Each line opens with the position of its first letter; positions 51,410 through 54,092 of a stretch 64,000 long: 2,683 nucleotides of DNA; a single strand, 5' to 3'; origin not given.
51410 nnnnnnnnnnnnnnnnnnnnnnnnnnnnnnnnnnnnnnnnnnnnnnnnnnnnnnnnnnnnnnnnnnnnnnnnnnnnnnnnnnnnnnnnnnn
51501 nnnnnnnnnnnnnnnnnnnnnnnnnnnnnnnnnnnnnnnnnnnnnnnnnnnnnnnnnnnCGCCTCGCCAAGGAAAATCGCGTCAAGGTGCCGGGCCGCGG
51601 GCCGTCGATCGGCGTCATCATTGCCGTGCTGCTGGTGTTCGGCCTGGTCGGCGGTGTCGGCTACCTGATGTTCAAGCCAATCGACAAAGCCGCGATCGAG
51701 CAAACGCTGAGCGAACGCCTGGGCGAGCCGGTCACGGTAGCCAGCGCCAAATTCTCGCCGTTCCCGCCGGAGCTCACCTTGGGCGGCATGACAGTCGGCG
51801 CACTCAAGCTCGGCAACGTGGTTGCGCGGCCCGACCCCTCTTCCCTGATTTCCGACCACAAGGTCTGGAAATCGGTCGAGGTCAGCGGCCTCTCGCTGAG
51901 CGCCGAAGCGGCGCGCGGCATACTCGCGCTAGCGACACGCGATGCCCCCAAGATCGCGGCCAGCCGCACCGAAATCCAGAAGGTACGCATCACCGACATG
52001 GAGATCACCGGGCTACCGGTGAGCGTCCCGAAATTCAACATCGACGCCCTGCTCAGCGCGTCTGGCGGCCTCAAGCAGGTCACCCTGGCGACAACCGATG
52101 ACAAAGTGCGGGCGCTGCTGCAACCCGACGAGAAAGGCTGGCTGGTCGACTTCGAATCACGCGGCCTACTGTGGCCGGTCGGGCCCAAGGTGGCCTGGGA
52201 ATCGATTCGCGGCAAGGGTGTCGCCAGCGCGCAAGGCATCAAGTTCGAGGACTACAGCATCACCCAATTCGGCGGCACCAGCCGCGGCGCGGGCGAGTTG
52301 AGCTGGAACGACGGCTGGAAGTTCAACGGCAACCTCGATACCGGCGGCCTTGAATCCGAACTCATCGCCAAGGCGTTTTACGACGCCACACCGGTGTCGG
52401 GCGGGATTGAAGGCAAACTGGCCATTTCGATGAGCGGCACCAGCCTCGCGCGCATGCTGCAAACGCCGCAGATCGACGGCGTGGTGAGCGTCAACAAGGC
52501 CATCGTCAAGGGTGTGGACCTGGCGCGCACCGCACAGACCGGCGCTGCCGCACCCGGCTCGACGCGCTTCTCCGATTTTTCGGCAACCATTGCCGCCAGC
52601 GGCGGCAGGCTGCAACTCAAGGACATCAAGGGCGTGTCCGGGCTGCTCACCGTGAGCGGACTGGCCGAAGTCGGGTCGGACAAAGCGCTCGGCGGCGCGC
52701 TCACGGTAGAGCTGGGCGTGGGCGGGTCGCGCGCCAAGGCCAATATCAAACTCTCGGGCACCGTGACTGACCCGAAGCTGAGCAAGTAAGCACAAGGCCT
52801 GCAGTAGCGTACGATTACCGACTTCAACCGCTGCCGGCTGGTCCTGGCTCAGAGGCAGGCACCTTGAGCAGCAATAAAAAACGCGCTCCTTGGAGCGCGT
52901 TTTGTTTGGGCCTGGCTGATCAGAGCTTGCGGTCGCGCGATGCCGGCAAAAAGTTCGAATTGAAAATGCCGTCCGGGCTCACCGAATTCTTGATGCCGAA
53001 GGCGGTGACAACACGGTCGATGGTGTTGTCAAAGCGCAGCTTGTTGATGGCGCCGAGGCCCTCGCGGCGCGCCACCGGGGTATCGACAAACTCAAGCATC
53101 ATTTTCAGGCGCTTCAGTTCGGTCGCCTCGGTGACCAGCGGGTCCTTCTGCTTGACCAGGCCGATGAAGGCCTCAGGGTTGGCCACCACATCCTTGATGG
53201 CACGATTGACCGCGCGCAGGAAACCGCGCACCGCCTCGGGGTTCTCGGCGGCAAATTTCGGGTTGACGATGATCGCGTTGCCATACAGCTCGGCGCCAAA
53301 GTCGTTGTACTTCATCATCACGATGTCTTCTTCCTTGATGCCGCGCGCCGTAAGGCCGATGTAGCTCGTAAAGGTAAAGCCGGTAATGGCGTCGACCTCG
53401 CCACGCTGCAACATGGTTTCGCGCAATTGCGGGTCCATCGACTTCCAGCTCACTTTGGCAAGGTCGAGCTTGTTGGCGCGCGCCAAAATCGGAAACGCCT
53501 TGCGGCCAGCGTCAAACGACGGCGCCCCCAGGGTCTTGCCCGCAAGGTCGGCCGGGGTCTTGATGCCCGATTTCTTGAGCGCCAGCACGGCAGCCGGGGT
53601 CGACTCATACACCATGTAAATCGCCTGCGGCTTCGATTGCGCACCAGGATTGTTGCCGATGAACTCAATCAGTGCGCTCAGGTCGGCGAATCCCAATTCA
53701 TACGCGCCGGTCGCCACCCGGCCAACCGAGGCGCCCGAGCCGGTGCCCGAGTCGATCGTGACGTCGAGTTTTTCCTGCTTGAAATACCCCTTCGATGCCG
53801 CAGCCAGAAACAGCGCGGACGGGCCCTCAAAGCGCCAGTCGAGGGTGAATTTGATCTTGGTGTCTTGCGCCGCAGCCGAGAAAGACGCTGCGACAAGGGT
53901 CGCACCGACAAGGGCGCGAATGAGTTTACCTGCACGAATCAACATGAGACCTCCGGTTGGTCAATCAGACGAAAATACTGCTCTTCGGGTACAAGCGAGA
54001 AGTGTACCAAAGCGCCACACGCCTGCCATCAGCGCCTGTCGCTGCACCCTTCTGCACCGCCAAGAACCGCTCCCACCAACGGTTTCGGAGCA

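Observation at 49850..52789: Bitopic protein joining a long cytoplasmic E/R/K-rich helix to an AsmA-like periplasmic domain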

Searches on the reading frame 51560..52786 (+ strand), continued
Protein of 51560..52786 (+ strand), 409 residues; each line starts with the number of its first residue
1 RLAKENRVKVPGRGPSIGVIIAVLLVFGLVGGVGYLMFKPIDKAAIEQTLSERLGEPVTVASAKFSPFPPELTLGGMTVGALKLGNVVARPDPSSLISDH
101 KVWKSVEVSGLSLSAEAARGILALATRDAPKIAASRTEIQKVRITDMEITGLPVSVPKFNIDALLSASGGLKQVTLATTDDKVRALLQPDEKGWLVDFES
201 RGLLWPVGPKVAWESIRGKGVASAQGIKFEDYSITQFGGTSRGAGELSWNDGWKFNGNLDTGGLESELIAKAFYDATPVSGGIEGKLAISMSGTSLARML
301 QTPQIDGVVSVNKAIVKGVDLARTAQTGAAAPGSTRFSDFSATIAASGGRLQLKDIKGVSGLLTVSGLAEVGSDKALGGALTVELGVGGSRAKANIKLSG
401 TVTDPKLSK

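Call 50: search_protein_families(library=pfam, proteins=[P0054, P0058, P0160, P0065, P0047, P0037, P0116, P0123, P0098, P0174], max_evalue=0.01)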
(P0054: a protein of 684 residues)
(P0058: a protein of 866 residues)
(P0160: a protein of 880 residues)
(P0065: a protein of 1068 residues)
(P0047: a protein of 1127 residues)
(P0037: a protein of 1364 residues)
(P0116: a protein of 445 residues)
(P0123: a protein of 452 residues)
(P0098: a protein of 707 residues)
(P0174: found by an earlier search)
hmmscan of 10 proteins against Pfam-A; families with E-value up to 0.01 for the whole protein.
P0054 (684 aa): 1 family
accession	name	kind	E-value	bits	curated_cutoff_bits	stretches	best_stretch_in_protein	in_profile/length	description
PF05170.20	AsmA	-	8.5e-19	68.2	29.8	2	467-587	481-605/607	AsmA family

P0058 (866 aa): 3 families
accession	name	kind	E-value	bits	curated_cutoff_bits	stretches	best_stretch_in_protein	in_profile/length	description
PF05170.20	AsmA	-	1e-15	58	29.8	1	8-123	12-129/607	AsmA family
PF13116.12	YhdP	-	5.1e-08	31.7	46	1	3-387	6-334/1224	YhdP protein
PF05359.17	DUF748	-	1.2e-06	27.3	50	1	4-355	13-320/1037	Domain of Unknown Function (DUF748)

P0160 (880 aa): 2 families
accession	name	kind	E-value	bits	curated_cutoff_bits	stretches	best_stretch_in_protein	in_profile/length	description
PF05170.20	AsmA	-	2.2e-18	66.9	29.8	1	13-111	11-113/607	AsmA family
PF05359.17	DUF748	-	1.2e-06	27.4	50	1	13-470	18-464/1037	Domain of Unknown Function (DUF748)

P0065 (1068 aa): 2 families
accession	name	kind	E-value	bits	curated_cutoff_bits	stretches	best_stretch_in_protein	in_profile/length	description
PF05170.20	AsmA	-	1.9e-10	40.7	29.8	2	867-982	455-571/607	AsmA family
PF13116.12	YhdP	-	7.1e-06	24.6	46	1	676-783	16-124/1224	YhdP protein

P0047 (1127 aa): 1 family
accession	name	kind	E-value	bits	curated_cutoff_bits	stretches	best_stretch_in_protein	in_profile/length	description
PF13116.12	YhdP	-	0.0012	17.3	46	1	728-835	9-122/1224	YhdP protein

P0037 (1364 aa): 3 families
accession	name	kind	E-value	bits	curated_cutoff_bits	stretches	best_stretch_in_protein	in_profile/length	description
PF00211.25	Guanylate_cyc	-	5.5e-06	26.5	21.9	1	713-788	84-161/183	Adenylate and Guanylate cyclase catalytic domain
PF13412.12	HTH_24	-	0.00085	19.3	21.9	1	36-69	15-48/48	Winged helix-turn-helix DNA-binding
PF16221.11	HTH_47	-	0.0022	17.9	27.1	1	25-69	33-77/78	winged helix-turn-helix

P0116 (445 aa): 1 family
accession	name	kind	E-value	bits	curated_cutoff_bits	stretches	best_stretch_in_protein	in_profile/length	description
PF05170.20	AsmA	-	3.4e-12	46.4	29.8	1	208-347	455-598/607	AsmA family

P0123 (452 aa): 2 families
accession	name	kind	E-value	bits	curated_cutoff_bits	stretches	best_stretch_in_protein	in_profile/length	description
PF05170.20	AsmA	-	4.8e-13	49.2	29.8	2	6-106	11-116/607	AsmA family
PF13116.12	YhdP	-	3.1e-05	22.5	46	1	10-146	17-154/1224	YhdP protein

P0098 (707 aa): 1 family
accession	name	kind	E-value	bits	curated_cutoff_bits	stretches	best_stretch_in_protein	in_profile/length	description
PF05170.20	AsmA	-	1.5e-09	37.7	29.8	2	499-618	452-571/607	AsmA family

P0174 (1358 aa): 2 families
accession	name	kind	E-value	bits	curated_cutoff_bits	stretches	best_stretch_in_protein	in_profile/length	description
PF00211.25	Guanylate_cyc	-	3.3e-07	30.5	21.9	1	616-751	10-156/183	Adenylate and Guanylate cyclase catalytic domain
PF08017.16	Fibrinogen_BP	-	0.0028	16.4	50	1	105-359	73-327/425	Fibrinogen binding protein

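Call 51: list_cluster_members(proteins=[P0056, P0117, P0073, P0044, P0093, P0101, P0170, P0141, P0064, P0060])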
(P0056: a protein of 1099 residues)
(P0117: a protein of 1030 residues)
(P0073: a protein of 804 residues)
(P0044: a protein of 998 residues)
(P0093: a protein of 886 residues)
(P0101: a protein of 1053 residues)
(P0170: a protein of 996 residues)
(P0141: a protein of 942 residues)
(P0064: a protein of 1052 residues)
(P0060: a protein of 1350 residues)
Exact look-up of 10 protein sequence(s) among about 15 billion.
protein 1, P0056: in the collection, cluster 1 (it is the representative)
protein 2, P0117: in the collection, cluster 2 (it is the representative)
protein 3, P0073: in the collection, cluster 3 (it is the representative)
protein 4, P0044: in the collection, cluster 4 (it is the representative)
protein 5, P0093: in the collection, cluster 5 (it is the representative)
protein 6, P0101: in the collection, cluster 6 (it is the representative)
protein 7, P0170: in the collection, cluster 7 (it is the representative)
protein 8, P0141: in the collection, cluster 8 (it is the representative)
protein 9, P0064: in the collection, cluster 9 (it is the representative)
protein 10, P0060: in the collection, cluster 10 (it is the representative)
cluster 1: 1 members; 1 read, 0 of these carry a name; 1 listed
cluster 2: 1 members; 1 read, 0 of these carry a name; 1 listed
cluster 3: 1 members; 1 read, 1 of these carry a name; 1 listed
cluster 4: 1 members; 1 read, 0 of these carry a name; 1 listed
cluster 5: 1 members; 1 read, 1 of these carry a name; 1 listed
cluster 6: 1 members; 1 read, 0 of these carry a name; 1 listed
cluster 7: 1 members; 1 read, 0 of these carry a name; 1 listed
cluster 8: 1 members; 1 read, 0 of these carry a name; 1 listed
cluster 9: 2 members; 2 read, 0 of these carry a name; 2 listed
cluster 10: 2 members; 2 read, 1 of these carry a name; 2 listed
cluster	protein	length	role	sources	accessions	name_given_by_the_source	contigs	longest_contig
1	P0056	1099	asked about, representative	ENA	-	-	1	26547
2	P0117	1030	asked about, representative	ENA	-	-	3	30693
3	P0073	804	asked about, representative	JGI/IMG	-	hypothetical protein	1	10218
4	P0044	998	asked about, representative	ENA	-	-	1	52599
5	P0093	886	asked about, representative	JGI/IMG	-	hypothetical protein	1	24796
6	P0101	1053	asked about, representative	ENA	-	-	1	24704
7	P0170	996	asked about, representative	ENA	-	-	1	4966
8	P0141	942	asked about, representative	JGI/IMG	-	-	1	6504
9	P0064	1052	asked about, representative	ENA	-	-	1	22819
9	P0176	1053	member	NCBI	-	-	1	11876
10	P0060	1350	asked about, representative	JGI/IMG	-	hypothetical protein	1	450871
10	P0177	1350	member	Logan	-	-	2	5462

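Call 58: find_encoding_contigs(protein=P0060, flank=7000, max_places=1)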
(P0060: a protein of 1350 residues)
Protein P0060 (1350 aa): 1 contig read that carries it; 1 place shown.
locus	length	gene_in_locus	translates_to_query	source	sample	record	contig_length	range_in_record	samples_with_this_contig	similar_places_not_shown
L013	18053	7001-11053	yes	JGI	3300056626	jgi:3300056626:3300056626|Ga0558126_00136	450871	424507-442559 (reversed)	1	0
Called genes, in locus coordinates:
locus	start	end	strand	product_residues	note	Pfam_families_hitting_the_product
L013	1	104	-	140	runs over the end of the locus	-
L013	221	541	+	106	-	PF03928:HbpS-like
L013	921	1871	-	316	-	PF01745:IPT (weak), PF01715:IPPT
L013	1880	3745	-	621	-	PF02518:HATPase_c, PF13589:HATPase_c_3, PF01119:DNA_mis_repair, PF08676:MutL_C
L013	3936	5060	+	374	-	PF05222:AlaDh_PNT_N, PF02826:2-Hacid_dh_C (faint), PF01262:AlaDh_PNT_C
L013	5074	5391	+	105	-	PF12769:PNTB_4TM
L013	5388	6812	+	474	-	PF02233:PNTB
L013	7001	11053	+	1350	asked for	PF05170:AsmA (faint)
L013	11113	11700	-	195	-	PF12804:NTP_transf_3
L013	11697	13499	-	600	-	PF11741:AMIN, PF01520:Amidase_3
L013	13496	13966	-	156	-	PF02367:TsaE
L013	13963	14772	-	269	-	PF00126:HTH_1 (weak), PF03466:LysR_substrate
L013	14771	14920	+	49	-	-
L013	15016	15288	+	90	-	PF00920:ILVD_EDD_N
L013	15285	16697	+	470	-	PF00920:ILVD_EDD_N, PF24877:ILV_EDD_C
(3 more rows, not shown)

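Call 59: find_encoding_contigs(protein=P0044, flank=7000, max_places=1)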
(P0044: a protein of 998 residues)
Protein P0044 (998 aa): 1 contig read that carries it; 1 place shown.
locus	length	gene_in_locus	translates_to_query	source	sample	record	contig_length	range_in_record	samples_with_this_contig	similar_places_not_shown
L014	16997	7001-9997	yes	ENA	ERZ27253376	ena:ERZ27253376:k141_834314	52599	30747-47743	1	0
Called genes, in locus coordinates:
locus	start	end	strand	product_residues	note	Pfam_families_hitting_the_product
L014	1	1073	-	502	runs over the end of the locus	PF03853:YjeF_N, PF01256:Carb_kinase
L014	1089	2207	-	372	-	PF01266:DAO, PF07992:Pyr_redox_2 (faint), PF13450:NAD_binding_8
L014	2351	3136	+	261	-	PF00106:adh_short, PF08659:KR (weak), PF13561:adh_short_C2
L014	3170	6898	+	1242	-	PF05378:Hydant_A_N, PF01968:Hydantoinase_A, PF19278:Hydant_A_C (weak), PF02538:Hydantoinase_B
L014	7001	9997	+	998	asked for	-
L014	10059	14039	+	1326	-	PF18076:FGAR-AT_N, PF18072:FGAR-AT_linker, PF02769:AIRS_C, PF22689:FGAR-AT_PurM_N-like, PF02769:AIRS_C, PF13507:GATase_5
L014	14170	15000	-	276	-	PF13623:SurA_N_2, PF13624:SurA_N_3, PF13145:Rotamase_2, PF00639:Rotamase, PF13616:Rotamase_3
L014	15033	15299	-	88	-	PF01722:BolA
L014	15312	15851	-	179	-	PF04279:IspA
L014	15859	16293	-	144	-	PF01641:SelR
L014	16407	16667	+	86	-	-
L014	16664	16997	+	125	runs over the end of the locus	PF01850:PIN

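Call 70: search_protein_families(library=pfam, proteins=[P0036, P0080, P0084, P0090, P0104, P0142, P0106], max_evalue=0.001)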
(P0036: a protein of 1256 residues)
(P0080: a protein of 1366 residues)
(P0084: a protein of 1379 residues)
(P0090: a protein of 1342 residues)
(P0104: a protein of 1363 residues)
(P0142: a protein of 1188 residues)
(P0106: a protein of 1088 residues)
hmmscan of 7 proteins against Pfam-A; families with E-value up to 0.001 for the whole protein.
P0036 (1256 aa): 0 families

P0080 (1366 aa): 1 family
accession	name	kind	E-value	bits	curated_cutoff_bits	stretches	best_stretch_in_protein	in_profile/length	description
PF00211.25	Guanylate_cyc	-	1.7e-07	31.5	21.9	1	622-760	10-157/183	Adenylate and Guanylate cyclase catalytic domain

P0084 (1379 aa): 1 family
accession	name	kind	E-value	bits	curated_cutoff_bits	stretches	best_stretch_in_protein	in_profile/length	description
PF00211.25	Guanylate_cyc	-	2.4e-08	34.2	21.9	1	637-780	9-162/183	Adenylate and Guanylate cyclase catalytic domain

P0090 (1342 aa): 1 family
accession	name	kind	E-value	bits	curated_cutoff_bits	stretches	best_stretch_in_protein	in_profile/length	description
PF00211.25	Guanylate_cyc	-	4.3e-08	33.4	21.9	1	632-767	10-156/183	Adenylate and Guanylate cyclase catalytic domain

P0104 (1363 aa): 0 families

P0142 (1188 aa): 0 families

P0106 (1088 aa): 1 family
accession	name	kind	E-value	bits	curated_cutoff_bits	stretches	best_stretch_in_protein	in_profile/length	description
PF05170.20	AsmA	-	2.2e-07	30.6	29.8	1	648-722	10-86/607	AsmA family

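Call 87: search_dna_similar(query=window:51581-52786:+, collection=plasmids, mode=protein, max_evalue=0.001, max_rows=15)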
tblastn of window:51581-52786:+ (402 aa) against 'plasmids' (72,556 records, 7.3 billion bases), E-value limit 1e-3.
No match.

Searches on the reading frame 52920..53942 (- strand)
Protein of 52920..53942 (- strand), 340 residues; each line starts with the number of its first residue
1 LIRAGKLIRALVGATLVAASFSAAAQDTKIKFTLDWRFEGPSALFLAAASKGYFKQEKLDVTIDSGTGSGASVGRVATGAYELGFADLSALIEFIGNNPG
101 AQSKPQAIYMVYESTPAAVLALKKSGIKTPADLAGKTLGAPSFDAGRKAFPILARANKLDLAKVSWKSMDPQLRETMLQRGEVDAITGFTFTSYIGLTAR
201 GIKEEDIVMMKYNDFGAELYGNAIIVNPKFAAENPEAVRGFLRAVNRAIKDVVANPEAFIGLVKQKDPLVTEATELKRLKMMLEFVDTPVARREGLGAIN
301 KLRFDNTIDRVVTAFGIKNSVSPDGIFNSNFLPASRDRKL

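Call 5: search_protein_families(library=pfam, proteins=[window:52920-53942:-], max_evalue=0.1)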
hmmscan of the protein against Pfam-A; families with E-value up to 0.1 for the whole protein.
window:52920-53942:- (340 aa): 4 families
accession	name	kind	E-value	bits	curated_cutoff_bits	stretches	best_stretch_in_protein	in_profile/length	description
PF09084.16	NMT1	-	7.1e-34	118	20.5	1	44-258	6-215/216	NMT1/THI5 like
PF04069.17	OpuAC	-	0.00017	21.8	21.2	1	123-246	98-227/257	Substrate binding domain of ABC-type glycine betaine transport system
PF16868.10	NMT1_3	-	0.00086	19.4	27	1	53-187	25-165/289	NMT1-like family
PF13379.11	NMT1_2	-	0.0039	17.5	24.7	0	45-126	21-104/252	NMT1-like family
